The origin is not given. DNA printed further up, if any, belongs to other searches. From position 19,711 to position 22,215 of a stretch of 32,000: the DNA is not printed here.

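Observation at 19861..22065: Stand-alone 734-aa OLD-family ATPase-Toprim protein as the integrase-proximal cassette: single-gene anti-phage candidate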

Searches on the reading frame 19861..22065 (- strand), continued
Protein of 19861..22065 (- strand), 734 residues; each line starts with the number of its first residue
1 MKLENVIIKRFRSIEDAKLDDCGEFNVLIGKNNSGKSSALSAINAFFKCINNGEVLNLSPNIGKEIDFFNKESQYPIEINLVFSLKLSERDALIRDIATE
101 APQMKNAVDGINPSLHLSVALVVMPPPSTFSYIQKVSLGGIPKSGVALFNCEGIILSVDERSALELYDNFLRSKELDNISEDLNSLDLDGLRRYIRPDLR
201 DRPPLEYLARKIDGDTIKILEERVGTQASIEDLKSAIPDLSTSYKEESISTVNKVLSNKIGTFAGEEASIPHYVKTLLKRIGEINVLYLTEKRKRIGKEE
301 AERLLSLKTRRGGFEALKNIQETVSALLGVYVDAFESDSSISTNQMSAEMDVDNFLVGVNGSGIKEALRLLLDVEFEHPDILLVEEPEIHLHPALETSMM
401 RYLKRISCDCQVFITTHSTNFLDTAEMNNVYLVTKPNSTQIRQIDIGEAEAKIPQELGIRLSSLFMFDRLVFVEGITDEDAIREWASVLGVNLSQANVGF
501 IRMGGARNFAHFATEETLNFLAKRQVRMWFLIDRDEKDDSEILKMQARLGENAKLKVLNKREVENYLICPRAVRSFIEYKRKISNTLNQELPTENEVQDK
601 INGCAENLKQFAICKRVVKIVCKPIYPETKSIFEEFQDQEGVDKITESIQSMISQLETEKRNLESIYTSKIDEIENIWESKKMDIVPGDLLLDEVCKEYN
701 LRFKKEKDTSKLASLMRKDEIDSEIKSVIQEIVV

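Call 21: find_encoding_contigs(protein=P0015, flank=6000, max_places=2)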
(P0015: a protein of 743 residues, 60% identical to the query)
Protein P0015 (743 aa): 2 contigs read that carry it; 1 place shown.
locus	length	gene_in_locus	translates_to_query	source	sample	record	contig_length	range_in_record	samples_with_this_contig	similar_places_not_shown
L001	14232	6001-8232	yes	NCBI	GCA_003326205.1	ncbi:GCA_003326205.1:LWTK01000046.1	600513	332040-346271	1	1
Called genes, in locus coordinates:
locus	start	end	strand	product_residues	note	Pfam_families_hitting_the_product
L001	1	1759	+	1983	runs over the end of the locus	PF00069:Pkinase, PF07714:PK_Tyr_Ser-Thr, PF13191:AAA_16, PF01590:GAF, PF13492:GAF_3, PF00989:PAS, PF08448:PAS_4, PF02518:HATPase_c, +4 more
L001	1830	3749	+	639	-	PF02743:dCache_1, PF02518:HATPase_c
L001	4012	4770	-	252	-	PF01255:Prenyltransf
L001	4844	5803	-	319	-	-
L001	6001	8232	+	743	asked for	PF02463:SMC_N (faint), PF11398:DUF2813 (faint), PF13175:AAA_15, PF13304:AAA_21, PF20469:OLD-like_TOPRIM (weak)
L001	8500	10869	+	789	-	PF26355:HTH_VMAP-M9, PF00931:NB-ARC (weak), PF00515:TPR_1 (faint), PF07719:TPR_2 (faint), PF13181:TPR_8 (faint), PF13401:AAA_22 (faint), PF13374:TPR_10 (faint), PF13424:TPR_12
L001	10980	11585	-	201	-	PF00440:TetR_N, PF14246:TetR_C_7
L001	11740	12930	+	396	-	PF25917:BSH_RND (weak), PF25984:BSH_YknX, PF25881:HH_YBHG (faint), PF25876:HH_MFP_RND (weak)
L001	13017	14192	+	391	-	PF02687:FtsX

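Call 22: find_encoding_contigs(protein=P0012, flank=6000, max_places=2)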
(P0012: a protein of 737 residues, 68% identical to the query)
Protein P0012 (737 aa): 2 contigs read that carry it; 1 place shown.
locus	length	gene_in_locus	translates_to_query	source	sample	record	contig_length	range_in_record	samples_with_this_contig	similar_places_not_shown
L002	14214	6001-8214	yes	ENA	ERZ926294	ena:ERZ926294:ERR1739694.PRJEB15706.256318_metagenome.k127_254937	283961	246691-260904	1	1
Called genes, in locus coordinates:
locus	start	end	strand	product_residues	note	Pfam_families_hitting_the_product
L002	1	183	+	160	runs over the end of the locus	PF07883:Cupin_2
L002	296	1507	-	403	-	PF07690:MFS_1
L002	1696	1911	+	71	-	PF04365:BrnT_toxin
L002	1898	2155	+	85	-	-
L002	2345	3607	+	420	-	-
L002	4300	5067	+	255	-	-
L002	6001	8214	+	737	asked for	PF02463:SMC_N (weak), PF11398:DUF2813 (faint), PF13175:AAA_15, PF13304:AAA_21, PF20469:OLD-like_TOPRIM (faint)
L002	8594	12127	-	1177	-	PF08448:PAS_4, PF01590:GAF, PF08447:PAS_3, PF00989:PAS, PF08448:PAS_4, PF08447:PAS_3, PF00990:GGDEF, PF00563:EAL, +5 more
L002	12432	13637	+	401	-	PF13417:GST_N_3, PF13409:GST_N_2, PF16865:GST_C_5, PF13410:GST_C_2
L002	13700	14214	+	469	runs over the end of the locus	PF00515:TPR_1 (faint), PF07719:TPR_2 (faint), PF13424:TPR_12 (faint), PF13428:TPR_14 (faint), PF13371:TPR_9, PF13432:TPR_16 (weak), PF13650:Asp_protease_2 (weak), PF13975:gag-asp_proteas (weak), +5 more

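Call 23: find_encoding_contigs(protein=P0056, flank=6000, max_places=2)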
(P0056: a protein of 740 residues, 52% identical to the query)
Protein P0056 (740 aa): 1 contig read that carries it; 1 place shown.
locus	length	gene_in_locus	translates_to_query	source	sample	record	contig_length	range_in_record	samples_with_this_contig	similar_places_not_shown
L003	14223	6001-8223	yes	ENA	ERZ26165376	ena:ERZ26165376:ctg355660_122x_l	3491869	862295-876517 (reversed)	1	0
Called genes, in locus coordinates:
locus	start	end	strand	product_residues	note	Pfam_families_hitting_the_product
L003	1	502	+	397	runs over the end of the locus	PF05626:DUF790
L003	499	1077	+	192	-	PF01612:DNA_pol_A_exo1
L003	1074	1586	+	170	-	PF13302:Acetyltransf_3, PF00583:Acetyltransf_1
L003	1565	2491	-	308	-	-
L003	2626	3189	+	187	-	PF04542:Sigma70_r2, PF08281:Sigma70_r4_2, PF04545:Sigma70_r4 (weak)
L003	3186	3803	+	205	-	-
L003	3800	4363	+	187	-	PF14060:DUF4252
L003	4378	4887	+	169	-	-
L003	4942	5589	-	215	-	PF12846:AAA_10 (weak)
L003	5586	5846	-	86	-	-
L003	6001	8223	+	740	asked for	PF02463:SMC_N (weak), PF11398:DUF2813 (faint), PF13175:AAA_15, PF13304:AAA_21, PF20469:OLD-like_TOPRIM (weak)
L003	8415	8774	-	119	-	-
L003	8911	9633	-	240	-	-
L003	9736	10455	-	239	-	PF07638:Sigma70_ECF (weak), PF12645:HTH_16 (faint), PF04542:Sigma70_r2, PF08281:Sigma70_r4_2, PF04545:Sigma70_r4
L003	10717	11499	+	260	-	-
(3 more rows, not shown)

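Call 24: predict_structure(alignment_id=A1)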
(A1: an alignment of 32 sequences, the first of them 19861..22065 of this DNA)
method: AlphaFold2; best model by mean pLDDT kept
length: 734 residues; sequences in the alignment: 32
mean_pLDDT: 78.8   pTM: 0.58
mean pLDDT of the five models: 78.8, 78.0, 74.7, 72.4, 72.1
residues with pLDDT >= 90: 219; 70-90: 327; 50-70: 130; < 50: 58
segments of 3 or more residues with pLDDT < 50: 145-147, 331-360, 458-466, 506-514
pLDDT, mean of each block of 10 residues (from residue 1): 93 91 86 70 94 88 88 92 89 89 82 85 93 90 52 87 93 92 81 58 66 82 77 85 91 88 88 92 91 68 73 73 65 41 33 44 68 87 73 66 86 77 61 83 77 59 54 81 87 72 54 52 69 71 68 81 92 93 77 92 93 86 74 61 84 89 90 88 90 93 88 92 92 84
secondary structure, 60 per line:
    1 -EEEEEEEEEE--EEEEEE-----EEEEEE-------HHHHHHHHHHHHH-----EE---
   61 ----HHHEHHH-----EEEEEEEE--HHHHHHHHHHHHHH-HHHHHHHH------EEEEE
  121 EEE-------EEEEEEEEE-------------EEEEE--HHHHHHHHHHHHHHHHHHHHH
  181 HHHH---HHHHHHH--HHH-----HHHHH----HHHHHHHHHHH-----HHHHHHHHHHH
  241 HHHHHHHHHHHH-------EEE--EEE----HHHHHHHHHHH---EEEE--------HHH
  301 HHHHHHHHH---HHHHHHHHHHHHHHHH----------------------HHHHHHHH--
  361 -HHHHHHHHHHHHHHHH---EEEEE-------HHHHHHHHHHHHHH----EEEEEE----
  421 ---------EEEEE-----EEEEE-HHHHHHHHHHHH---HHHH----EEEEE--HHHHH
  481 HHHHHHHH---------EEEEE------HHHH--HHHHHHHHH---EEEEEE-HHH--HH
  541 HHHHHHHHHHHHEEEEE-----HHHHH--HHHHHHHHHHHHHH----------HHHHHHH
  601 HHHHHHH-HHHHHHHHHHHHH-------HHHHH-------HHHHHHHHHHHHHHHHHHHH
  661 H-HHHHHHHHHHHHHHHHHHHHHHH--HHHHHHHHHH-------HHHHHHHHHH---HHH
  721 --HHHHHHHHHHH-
elements in order (helices of 4 or more, strands of 3 or more residues): E2-11 E14-19 E25-30 H38-50 E77-84 H87-100 H102-109 E116-123 E131-139 E153-157 H160-184 H188-194 H205-209 H214-224 H230-252 E260-262 E265-267 H272-282 E286-289 H298-309 H313-328 H351-358 H362-377 E381-385 H393-406 E411-416 E430-434 E440-444 H446-457 H461-464 E469-473 H476-488 E498-502 H509-512 H515-523 E527-532 H539-552 E553-557 H563-567 H570-583 H594-607 H609-621 H629-633 H641-661 H663-685 H688-697 H705-714 H723-733

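Call 27: fold_search(model_id=the predicted structure, library=pdb)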
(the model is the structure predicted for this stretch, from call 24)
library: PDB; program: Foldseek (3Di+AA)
matches with E <= 10: 804; with E <= 0.001: 153
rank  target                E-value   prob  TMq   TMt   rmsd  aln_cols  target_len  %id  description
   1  9lpa_B                3.8e-12  1.00  0.24  0.24  26.6       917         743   14  The cryo-EM structure of retron Eco8 in an active state (released 2025-11-19)
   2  8x5i_D                6.4e-12  1.00  0.25  0.31  22.9       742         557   15  Structure of ATP/Mg2+ bound Gabija GajA (released 2024-02-28)
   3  6p74                  9.5e-12  1.00  0.25  0.34  18.7       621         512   16  OLD nuclease from Thermus Scotoductus (released 2020-01-29)
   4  8x5i_B                6.3e-11  1.00  0.24  0.31  24.3       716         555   17  Structure of ATP/Mg2+ bound Gabija GajA (released 2024-02-28)
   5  8u7i_A                7.6e-11  1.00  0.26  0.29  22.4       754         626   16  Structure of the phage immune evasion protein Gad1 bound to the Gabija GajAB complex (released 2023-11-22)
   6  8sm3_A                8.0e-11  1.00  0.25  0.31  20.1       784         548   14  Structure of Bacillus cereus VD045 Gabija GajA-GajB Complex (released 2023-11-22)
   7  9lp9_B                4.1e-10  1.00  0.25  0.25  23.7       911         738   14  The cryo-EM structure of retron Eco8 in a standby state (released 2025-11-19)
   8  9p4j_A                5.0e-10  1.00  0.25  0.25  24.3       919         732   13  The structure of Retron Eco8 in Apo state (released 2025-11-12)
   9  9x94_J                1.5e-09  1.00  0.24  0.24  25.0       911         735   14  Apo Retron-Eco8 complex (released 2026-03-18)
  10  8x5i_C                1.8e-09  1.00  0.25  0.35  19.7       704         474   14  Structure of ATP/Mg2+ bound Gabija GajA (released 2024-02-28)
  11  8j4t_A                1.9e-09  1.00  0.24  0.35  20.9       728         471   14  GajA-GajB complex (released 2024-02-21)
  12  9x94_F                3.3e-09  1.00  0.24  0.24  26.0       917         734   13  Apo Retron-Eco8 complex (released 2026-03-18)
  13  8jqb_A                1.6e-08  1.00  0.24  0.35  18.2       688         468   14  Structure of Gabija GajA-GajB 4:4 Complex (released 2024-02-28)
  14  9x9b_B                2.3e-08  1.00  0.23  0.23  25.2       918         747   14  Retron-Eco8 complex with ATP-Mg2+ (released 2026-03-04)
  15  8wy5_B                7.3e-08  1.00  0.25  0.37  18.0       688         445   13  Structure of Gabija GajA in complex with DNA (released 2024-02-28)
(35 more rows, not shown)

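Call 43: search_dna_similar(query=window:19861-22065:-, collection=plasmids, mode=protein, max_rows=30, max_evalue=0.00001)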
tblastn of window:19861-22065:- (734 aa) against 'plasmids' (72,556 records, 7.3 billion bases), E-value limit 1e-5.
Records with a match: 75; places in all: 75; records where one place covers at least 80% of the query: 0.
Best place of each record, by identity: <60% 75.
By first word of the organism name: Bacillus 15; Agrobacterium 10; Burkholderia 6; Lactiplantibacillus 3; Halorubrum 2; Rhizobium 2; Delftia 2; Mesorhizobium 2; Acinetobacter 2; Enterobacter 2; and 29 more.
By predicted mobility (MOB-suite, as given by PLSDB): non-mobilizable 33; conjugative 29; mobilizable 13.
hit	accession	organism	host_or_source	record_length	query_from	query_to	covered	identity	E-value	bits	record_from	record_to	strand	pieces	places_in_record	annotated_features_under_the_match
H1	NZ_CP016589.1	Bacillus thuringiensis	Mono isolate,Ginseng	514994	286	733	61%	29.8%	2e-35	152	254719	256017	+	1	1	AAA family ATPase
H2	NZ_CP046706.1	Nostoc sp. ATCC 53789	-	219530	256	601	47%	23.8%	5e-10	71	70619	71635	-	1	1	AAA family ATPase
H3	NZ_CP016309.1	Vibrio scophthalmi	Paralichthys olivaceus,cell culture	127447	361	658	41%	24.8%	4e-10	71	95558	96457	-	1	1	ATP-binding protein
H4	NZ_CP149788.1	Haloterrigena sp. KLK7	cell culture,salt lake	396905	352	568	30%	31.4%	4e-13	81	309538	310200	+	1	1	AAA family ATPase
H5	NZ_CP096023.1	Halocatena salina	cell culture,sediment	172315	345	567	30%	30.3%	8e-14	84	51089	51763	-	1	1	AAA family ATPase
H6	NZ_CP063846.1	Gloeobacter morelensis MG652769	biofilm,cave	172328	382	671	40%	22.4%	3e-7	62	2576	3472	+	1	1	AAA family ATPase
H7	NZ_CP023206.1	Burkholderia glumae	Oryza sativa,Cell culture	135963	361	567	28%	31.3%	3e-17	94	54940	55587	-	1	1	AAA family ATPase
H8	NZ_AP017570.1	Halorubrum trapanicum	-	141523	345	577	32%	27.8%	2e-12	79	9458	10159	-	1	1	AAA family ATPase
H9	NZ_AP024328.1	Caballeronia sp. NK8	-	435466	367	627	36%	24.5%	3e-6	59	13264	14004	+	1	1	ATP-binding protein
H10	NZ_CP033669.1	Burkholderia glumae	bacterial cell,diseased rice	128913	361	567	28%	30.9%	6e-17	94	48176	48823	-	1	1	AAA family ATPase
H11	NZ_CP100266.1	Burkholderia glumae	cell culture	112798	361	567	28%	30.9%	6e-17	94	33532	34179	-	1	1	AAA family ATPase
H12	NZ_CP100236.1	Burkholderia glumae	cell culture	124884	361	567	28%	30.9%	6e-17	94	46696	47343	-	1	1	ATP-binding protein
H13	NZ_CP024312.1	Rhizobium sp. NXC24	Phaseolus vulgaris,cell culture,plant ...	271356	297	512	29%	29.3%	4e-11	75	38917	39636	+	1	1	ATP-dependent endonuclease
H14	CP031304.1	Natrinema thermotolerans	Cell culture,Korean salt-fermented food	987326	345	573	31%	27.4%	2e-11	75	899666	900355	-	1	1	ATP-dependent endonuclease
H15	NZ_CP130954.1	Rhodococcus opacus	cell culture,Sod-podzolic soil ...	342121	336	567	32%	26.9%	7e-13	80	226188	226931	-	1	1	AAA family ATPase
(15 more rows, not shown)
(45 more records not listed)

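Call 44: search_dna_similar(query=window:19861-22065:-, collection=phages, mode=protein, max_rows=20, max_evalue=0.001)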
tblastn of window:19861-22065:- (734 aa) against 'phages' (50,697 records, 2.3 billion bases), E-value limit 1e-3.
Records with a match: 6; places in all: 6; records where one place covers at least 80% of the query: 0.
Best place of each record, by identity: <60% 6.
By first word of the organism name: Bacteriophage 3; Burkholderia 2; Vibrio 1.
By host as written in the record: - 3; Burkholderia pyrrocinia strain LMG 21824 2; Vibrio cyclitrophicus 10N.286.45.F8 1.
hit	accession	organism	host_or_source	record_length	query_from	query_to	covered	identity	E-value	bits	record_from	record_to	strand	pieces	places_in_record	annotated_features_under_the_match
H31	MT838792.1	Bacteriophage sp.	human fecal samples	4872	382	542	22%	27.9%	1e-7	61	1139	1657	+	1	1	record has no annotation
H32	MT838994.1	Bacteriophage sp.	human fecal samples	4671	375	505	18%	28.2%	3e-5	54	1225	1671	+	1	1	record has no annotation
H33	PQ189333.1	Vibrio phage 10N.286.45.F8_PE002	Vibrio cyclitrophicus 10N.286.45.F8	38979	361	485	17%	27.6%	3e-5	54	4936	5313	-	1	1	hypothetical protein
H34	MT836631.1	Bacteriophage sp.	human fecal samples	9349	381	502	17%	26.2%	2e-4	51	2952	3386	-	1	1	record has no annotation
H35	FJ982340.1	Burkholderia phage KS9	Burkholderia pyrrocinia strain LMG 21824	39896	382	438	8%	42.1%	4e-4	50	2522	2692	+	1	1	hypothetical protein gp32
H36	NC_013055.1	Burkholderia phage KS9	Burkholderia pyrrocinia strain LMG 21824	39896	382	438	8%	42.1%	4e-4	50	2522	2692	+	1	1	AAA family ATPase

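Call 45: get_annotated_region(hit=H1, flank=5000)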
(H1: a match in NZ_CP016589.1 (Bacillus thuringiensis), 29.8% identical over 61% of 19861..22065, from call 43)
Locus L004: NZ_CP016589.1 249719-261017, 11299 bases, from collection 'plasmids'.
description: Bacillus thuringiensis strain KNU-07 plasmid pBTKNU07-01, complete sequence
organism: Bacillus thuringiensis (NCBI taxid 1428)
taxonomy: Bacteria; Bacillota; Bacilli; Bacillales; Bacillaceae; Bacillus; Bacillus thuringiensis
host: -; source: Mono isolate,Ginseng; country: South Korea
typing (MOB-suite, as given by PLSDB): non-mobilizable; replicon rep_cluster_125; mating-pair formation MPF_T
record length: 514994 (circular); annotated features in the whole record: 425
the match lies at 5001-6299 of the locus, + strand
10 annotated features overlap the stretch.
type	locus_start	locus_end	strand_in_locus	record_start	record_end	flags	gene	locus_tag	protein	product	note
CDS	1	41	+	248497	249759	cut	-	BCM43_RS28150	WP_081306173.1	AAA family ATPase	-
CDS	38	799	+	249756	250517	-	-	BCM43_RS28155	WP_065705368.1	retron system putative HNH endonuclease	GO:0051607 - defense response to virus [Evidence IEA]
CDS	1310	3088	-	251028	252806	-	-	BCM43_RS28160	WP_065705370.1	DUF262 domain-containing protein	-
CDS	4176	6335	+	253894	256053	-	-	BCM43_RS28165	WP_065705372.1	AAA family ATPase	-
CDS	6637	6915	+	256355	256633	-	-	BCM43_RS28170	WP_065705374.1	aldehyde dehydrogenase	-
CDS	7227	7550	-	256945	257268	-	-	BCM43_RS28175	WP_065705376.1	helix-turn-helix transcriptional regulator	-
CDS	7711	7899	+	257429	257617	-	-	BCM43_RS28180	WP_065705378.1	helix-turn-helix transcriptional regulator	-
CDS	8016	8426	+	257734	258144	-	-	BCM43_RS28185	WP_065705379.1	hypothetical protein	-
CDS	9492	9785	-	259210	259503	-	-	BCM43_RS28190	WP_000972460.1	hypothetical protein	-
CDS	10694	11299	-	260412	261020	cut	-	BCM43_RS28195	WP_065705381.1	hypothetical protein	-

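Call 46: search_protein_families(library=padloc, proteins=[L004:4176-6335:+], max_evalue=1e-10)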
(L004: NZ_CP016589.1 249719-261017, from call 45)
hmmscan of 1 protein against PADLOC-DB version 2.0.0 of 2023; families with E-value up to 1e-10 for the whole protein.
L004:4176-6335:+ (719 aa): 40 families (the best 25 are shown)
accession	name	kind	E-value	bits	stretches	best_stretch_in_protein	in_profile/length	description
PDLC02981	AriAB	-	1.8e-29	100.9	1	365-708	333-691/694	-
PDLC02979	AriA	-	2.1e-24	85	1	4-406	2-373/373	-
PDLC02358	Old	-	1.4e-22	78.2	1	363-531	285-460/578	Old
PDLC00096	GajA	-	3.7e-20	70.2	1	365-483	291-416/630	AAA ATPase domain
PDLC04168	GajA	-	1e-19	68.7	1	361-590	275-506/570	-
PDLC00071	GajA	-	1.9e-19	67.9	0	366-472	277-392/588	AAA ATPase domain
PDLC00098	GajA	-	1.7e-18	64.7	1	346-489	270-415/534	AAA ATPase domain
PDLC00092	GajA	-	4.6e-17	59.7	0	353-545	302-496/604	AAA ATPase domain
PDLC00072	GajA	-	7.6e-17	59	1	364-498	348-484/709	AAA ATPase domain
PDLC00271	PtuA1|PtuA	-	1.4e-16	59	0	359-423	275-340/421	AAA ATPase domain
PDLC00102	GajA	-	4.2e-16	56.5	0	334-542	257-460/532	AAA ATPase domain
PDLC02915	ATPase-Toprim_I-B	-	9.3e-16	55.7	1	362-599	256-471/623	-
PDLC02336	AbiLi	-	2.4e-15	54.9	1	5-67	2-64/340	AbiLi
PDLC00070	GajA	-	3.2e-15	53.8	0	265-473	192-408/596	AAA ATPase domain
PDLC00077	GajA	-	9.7e-15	52.1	0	365-526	336-505/616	AAA ATPase domain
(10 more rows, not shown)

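Call 47: search_protein_families(library=pfam, proteins=[L004:4176-6335:+], max_evalue=1)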
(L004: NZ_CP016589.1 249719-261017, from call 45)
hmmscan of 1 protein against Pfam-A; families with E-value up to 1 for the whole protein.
L004:4176-6335:+ (719 aa): 8 families
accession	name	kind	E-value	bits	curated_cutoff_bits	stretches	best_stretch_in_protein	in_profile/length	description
PF13175.12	AAA_15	-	1.7e-22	81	32.1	1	4-406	2-374/374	AAA ATPase domain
PF13304.12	AAA_21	-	2.1e-14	54.8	27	2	296-406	169-303/304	AAA domain, putative AbiEii toxin, Type IV TA system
PF02463.25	SMC_N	-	2.3e-08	34.2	40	2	5-57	2-56/220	RecF/RecN/SMC N terminal domain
PF20469.4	OLD-like_TOPRIM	-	3.9e-05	24.5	23.2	1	455-519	6-67/67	Overcoming lysogenization defect protein-like, TOPRIM domain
PF13514.12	AAA_27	-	0.038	14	22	1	13-56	14-57/206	AAA domain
PF01320.23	Colicin_Pyocin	-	0.11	13.1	21.2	1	492-544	4-55/82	Colicin immunity protein / pyocin immunity protein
PF01729.25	QRPTase_C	-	0.14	12.3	23.1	0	286-364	53-127/169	Quinolinate phosphoribosyl transferase, C-terminal domain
PF11090.14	Phage_T7_Gp13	-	0.55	11.1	25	0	104-153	25-76/86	Bacteriophage T7, probable scaffold protein Gp13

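Call 54: find_encoding_contigs(protein=window:19861-22065:-, flank=10000, max_places=4)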
Protein window:19861-22065:- (734 aa): 1 contig read that carries it; 1 place shown.
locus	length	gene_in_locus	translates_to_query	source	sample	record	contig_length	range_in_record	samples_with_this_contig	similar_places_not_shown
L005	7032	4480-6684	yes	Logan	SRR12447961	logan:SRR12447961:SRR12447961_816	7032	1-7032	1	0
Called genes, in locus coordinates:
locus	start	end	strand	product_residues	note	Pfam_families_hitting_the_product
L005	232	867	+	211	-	PF12697:Abhydrolase_6 (weak)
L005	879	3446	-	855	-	PF00133:tRNA-synt_1, PF09334:tRNA-synt_1g, PF13603:tRNA-synt_1_2, PF00133:tRNA-synt_1, PF08264:Anticodon_1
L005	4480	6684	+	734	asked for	PF02463:SMC_N (faint), PF11398:DUF2813 (faint), PF13175:AAA_15, PF13304:AAA_21, PF20469:OLD-like_TOPRIM (weak)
